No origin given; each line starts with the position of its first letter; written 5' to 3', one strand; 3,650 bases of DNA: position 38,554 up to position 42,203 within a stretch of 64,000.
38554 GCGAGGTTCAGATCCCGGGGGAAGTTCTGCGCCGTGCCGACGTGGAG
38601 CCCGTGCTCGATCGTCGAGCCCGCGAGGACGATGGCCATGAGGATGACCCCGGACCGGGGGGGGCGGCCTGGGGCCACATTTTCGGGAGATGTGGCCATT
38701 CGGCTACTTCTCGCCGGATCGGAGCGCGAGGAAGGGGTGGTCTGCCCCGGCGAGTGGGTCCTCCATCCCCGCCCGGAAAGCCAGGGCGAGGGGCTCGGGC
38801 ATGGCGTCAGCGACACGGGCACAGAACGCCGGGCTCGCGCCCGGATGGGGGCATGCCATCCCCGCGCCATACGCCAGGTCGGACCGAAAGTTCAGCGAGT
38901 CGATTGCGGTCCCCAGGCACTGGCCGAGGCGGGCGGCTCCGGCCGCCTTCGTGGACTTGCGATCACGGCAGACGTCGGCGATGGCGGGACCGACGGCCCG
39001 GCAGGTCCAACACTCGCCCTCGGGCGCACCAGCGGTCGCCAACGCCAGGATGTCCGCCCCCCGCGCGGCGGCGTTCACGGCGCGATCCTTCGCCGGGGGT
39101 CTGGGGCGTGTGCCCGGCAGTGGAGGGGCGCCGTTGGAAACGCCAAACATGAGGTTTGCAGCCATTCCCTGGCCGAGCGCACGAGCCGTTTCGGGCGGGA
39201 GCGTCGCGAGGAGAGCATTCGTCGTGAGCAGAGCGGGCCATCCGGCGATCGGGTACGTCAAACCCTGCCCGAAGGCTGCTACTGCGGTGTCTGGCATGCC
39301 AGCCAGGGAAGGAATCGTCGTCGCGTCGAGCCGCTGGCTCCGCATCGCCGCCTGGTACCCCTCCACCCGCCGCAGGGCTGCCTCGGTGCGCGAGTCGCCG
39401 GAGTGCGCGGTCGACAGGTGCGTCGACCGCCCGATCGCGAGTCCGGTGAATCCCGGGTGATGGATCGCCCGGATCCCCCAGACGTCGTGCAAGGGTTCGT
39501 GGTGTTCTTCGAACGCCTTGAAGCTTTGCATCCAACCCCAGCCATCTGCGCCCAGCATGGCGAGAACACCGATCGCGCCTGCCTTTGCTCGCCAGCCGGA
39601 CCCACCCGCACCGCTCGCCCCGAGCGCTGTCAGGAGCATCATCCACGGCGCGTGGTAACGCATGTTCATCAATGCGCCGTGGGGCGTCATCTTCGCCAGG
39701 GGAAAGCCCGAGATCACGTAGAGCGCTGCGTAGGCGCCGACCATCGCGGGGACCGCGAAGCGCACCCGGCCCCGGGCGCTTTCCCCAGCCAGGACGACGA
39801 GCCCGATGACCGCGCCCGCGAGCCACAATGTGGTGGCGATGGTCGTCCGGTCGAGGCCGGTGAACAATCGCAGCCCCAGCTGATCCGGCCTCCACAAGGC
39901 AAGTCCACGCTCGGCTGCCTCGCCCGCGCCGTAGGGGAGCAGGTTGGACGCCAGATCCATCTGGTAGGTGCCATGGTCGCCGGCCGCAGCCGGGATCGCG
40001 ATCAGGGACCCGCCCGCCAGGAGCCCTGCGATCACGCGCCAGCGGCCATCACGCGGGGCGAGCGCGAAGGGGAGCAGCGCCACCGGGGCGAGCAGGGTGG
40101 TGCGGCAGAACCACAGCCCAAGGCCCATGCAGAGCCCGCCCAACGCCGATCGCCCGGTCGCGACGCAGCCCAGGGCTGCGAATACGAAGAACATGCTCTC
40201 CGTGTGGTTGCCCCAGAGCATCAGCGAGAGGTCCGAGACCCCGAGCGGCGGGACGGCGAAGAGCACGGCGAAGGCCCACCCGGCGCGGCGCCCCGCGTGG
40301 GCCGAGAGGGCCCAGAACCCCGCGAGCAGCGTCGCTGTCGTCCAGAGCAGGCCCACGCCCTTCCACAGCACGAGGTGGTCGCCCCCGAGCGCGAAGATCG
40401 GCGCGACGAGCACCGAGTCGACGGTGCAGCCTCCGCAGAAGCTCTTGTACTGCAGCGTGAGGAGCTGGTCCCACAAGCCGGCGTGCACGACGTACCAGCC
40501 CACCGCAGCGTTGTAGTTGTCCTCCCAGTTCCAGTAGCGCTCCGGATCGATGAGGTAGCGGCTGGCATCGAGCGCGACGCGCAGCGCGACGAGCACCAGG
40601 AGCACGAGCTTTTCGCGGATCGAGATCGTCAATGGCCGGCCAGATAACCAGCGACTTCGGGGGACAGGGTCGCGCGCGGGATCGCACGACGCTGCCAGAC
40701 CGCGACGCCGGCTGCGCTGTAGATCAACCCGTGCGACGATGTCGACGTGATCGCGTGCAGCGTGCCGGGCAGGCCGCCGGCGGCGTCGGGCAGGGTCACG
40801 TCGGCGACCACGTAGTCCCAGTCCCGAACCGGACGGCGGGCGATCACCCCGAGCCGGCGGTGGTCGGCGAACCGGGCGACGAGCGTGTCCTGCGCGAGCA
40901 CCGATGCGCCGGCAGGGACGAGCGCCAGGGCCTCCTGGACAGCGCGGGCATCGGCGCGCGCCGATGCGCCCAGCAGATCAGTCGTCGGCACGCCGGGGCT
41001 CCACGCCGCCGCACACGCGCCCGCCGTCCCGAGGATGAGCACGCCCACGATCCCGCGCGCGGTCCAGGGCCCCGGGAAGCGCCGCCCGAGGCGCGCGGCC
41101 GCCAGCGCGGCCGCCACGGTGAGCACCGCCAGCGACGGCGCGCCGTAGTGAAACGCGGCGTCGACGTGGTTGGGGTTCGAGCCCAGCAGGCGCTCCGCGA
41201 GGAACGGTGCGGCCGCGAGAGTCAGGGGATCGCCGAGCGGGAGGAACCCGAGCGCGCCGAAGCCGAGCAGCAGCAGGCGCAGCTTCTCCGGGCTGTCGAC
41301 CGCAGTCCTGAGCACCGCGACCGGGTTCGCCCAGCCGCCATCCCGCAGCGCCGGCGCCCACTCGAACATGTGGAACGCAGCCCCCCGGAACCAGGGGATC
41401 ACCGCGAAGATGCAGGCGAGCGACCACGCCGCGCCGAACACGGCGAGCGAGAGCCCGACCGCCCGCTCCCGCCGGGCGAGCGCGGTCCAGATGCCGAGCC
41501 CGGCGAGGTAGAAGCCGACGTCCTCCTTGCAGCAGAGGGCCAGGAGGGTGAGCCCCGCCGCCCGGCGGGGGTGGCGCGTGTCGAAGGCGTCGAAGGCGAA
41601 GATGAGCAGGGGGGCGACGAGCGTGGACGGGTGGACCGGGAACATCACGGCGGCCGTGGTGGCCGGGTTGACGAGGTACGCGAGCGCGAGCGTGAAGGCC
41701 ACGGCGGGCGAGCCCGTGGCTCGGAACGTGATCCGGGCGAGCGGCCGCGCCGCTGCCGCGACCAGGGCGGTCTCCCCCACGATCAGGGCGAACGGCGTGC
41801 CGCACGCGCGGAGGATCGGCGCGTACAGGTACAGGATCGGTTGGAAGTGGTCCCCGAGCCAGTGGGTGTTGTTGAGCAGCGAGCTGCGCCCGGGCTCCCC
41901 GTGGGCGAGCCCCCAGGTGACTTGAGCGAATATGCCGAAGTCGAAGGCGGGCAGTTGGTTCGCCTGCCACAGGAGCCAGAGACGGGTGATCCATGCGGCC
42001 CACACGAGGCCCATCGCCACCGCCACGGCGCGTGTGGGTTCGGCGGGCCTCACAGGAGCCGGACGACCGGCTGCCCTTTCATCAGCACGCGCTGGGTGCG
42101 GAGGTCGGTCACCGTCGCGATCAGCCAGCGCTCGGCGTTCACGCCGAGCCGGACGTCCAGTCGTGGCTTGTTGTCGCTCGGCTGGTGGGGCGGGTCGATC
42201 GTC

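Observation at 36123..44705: Minus-strand operon: esterase lipoprotein, atypical Hsp70, three polytopic (GT-C-like) membrane proteins and a TIG/MYXO-CTERM (DS-repeat) protein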

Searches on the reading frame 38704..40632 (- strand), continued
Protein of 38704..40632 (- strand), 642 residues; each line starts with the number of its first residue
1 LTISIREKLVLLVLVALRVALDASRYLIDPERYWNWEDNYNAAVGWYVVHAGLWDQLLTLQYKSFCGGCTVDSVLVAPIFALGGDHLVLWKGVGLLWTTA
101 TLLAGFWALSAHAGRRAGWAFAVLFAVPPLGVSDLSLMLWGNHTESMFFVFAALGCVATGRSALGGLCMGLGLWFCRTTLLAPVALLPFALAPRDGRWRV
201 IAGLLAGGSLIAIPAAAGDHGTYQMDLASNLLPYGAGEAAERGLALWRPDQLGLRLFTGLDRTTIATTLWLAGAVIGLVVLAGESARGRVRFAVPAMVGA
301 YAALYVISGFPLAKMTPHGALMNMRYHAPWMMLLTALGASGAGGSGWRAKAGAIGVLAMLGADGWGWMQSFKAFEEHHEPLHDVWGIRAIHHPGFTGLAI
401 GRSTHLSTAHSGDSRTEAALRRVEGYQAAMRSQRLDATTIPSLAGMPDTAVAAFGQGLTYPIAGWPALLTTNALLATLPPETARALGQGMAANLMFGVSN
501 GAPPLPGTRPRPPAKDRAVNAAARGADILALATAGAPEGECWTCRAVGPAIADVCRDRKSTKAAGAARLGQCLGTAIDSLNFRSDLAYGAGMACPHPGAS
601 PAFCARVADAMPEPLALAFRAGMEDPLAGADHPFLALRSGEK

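Call 93: search_protein_families(library=pfam, proteins=[L040:8491-10014:+, L041:6843-8231:-, L041:3571-5358:-, L029:7084-8931:+, L022:8259-9917:+, L026:14564-15925:-, L037:8598-9134:-, L025:7264-8844:+, L065:1528-3585:-, L065:3622-5229:-], max_evalue=0.01)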
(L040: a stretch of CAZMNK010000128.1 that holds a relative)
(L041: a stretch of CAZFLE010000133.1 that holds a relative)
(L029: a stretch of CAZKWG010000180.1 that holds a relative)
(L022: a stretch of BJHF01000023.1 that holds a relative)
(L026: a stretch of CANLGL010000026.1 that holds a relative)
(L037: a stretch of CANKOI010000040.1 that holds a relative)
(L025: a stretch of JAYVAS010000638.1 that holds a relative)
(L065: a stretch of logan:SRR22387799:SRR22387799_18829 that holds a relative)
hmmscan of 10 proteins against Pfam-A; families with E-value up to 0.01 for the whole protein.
L040:8491-10014:+ (507 aa): 1 family
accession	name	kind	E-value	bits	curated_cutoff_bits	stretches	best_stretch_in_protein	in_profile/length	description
PF00884.28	Sulfatase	-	3.5e-15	56.5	25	1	84-316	2-266/301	Sulfatase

L041:6843-8231:- (462 aa): 0 families

L041:3571-5358:- (595 aa): 8 families
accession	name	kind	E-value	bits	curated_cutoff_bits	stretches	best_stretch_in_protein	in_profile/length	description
PF00664.28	ABC_membrane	-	1.9e-38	133.1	28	1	28-308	2-273/274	ABC transporter transmembrane region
PF00005.33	ABC_tran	-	1.4e-33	116.8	25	1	369-518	1-137/137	ABC transporter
PF02463.25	SMC_N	-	1.2e-06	28.5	40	1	434-559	135-210/220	RecF/RecN/SMC N terminal domain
PF13401.12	AAA_22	-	8.9e-05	23.3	27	1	384-518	10-95/130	AAA domain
PF13191.12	AAA_16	-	0.0001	23.3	32.6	1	378-538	21-162/167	AAA ATPase domain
PF09818.15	ABC_ATPase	-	0.00012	21.7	23.2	1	457-521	126-189/283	P-loop domain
PF01935.23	DUF87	-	0.00039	21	23.2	1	376-401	20-45/220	Helicase HerA, central domain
PF13481.12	AAA_25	-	0.0054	16.8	27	0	353-397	10-51/195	AAA domain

L029:7084-8931:+ (615 aa): 3 families
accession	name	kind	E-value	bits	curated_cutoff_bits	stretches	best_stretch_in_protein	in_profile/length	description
PF01839.29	FG-GAP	-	1.1e-39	134.1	22.1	5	377-414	1-37/37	FG-GAP repeat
PF11617.13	Cu-binding_MopE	-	8.1e-16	58.4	27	2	136-161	1-25/30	Putative metal-binding motif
PF13517.12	FG-GAP_3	-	2.2e-15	57.4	26.9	3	513-589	1-61/61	FG-GAP-like repeat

L022:8259-9917:+ (552 aa): 1 family
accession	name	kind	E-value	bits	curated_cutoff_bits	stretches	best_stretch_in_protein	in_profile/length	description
PF01936.24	NYN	-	1e-32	114.1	24.2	1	5-148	2-144/145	NYN domain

L026:14564-15925:- (453 aa): 0 families

L037:8598-9134:- (178 aa): 1 family
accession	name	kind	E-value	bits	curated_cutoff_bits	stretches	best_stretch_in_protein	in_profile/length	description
PF04191.18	PEMT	-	2.4e-06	28.4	25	1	30-120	4-100/105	Phospholipid methyltransferase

L025:7264-8844:+ (526 aa): 3 families
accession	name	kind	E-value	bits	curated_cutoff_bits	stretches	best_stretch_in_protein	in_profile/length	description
PF13517.12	FG-GAP_3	-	1.8e-29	102.5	26.9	5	98-156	1-60/61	FG-GAP-like repeat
PF01839.29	FG-GAP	-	4.3e-12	46.1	22.1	2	139-162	2-25/37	FG-GAP repeat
PF07593.17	UnbV_ASPIC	-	7.9e-07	29.3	23.4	1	458-515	4-61/68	ASPIC and UnbV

L065:1528-3585:- (685 aa): 0 families

L065:3622-5229:- (535 aa): 0 families

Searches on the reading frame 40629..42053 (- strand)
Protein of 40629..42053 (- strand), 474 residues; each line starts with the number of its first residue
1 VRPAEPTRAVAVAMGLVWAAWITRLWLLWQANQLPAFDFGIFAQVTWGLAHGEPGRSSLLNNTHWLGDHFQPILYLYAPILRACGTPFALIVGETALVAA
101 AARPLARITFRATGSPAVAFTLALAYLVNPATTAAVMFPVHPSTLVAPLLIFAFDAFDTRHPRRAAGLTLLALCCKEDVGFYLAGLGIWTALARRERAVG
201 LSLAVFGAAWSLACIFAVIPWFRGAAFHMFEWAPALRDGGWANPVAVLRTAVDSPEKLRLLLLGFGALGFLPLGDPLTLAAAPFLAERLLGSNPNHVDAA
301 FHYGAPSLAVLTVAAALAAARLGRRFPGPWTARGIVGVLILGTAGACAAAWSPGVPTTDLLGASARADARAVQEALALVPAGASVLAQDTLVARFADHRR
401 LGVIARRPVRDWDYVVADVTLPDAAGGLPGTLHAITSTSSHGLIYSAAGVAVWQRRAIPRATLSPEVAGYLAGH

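Call 4: search_protein_families(library=pfam, proteins=[window:40629-42053:-], max_evalue=0.1)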
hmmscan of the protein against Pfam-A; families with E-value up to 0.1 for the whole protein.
window:40629-42053:- (474 aa): 1 family
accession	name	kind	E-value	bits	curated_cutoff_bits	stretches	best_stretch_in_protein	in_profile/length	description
PF09852.15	DUF2079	-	3.5e-48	165.3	28.2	1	34-406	7-402/459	Predicted membrane protein (DUF2079)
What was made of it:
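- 40629..42053 (-): g3: DUF2079-family polytopic membrane protein, a presumed GT-C enzyme. It is a core gene, translationally coupled to g4. PF09852 E 3.5e-48 (call 4).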

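Call 5: search_protein_families(library=ncbifam, proteins=[window:40629-42053:-], max_evalue=0.1)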
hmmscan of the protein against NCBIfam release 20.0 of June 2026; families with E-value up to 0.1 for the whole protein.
window:40629-42053:- (474 aa): 0 families

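Call 31: search_protein_families(library=padloc, proteins=[window:40629-42053:-], max_evalue=0.01)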
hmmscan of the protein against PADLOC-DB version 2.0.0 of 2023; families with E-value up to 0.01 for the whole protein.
window:40629-42053:- (474 aa): 0 families

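Call 64: search_solved_structures(query=A4, max_evalue=10)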
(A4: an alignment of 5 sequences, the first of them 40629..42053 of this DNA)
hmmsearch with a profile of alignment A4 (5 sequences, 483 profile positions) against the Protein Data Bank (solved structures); distinct sequences matched with E-value up to 10: 1.
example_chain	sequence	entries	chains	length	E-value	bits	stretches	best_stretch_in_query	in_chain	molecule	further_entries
9dci_A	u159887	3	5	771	0.29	13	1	291-357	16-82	ATP-dependent DNA helicase UvrD1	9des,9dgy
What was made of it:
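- A profile of its orthologues found nothing relevant in the PDB (call 64).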

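Call 66: find_related_loci(query=A4, collection=metagenome_contigs, flank=8000)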
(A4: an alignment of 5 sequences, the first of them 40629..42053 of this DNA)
Query A4 (474 aa) in metagenome_contigs; peptide patterns used: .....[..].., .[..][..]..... (x = any residue, [..] = any of these).
70 stretches matched a pattern, but none encodes a relative of the query by tblastn (E <= 1e-3).
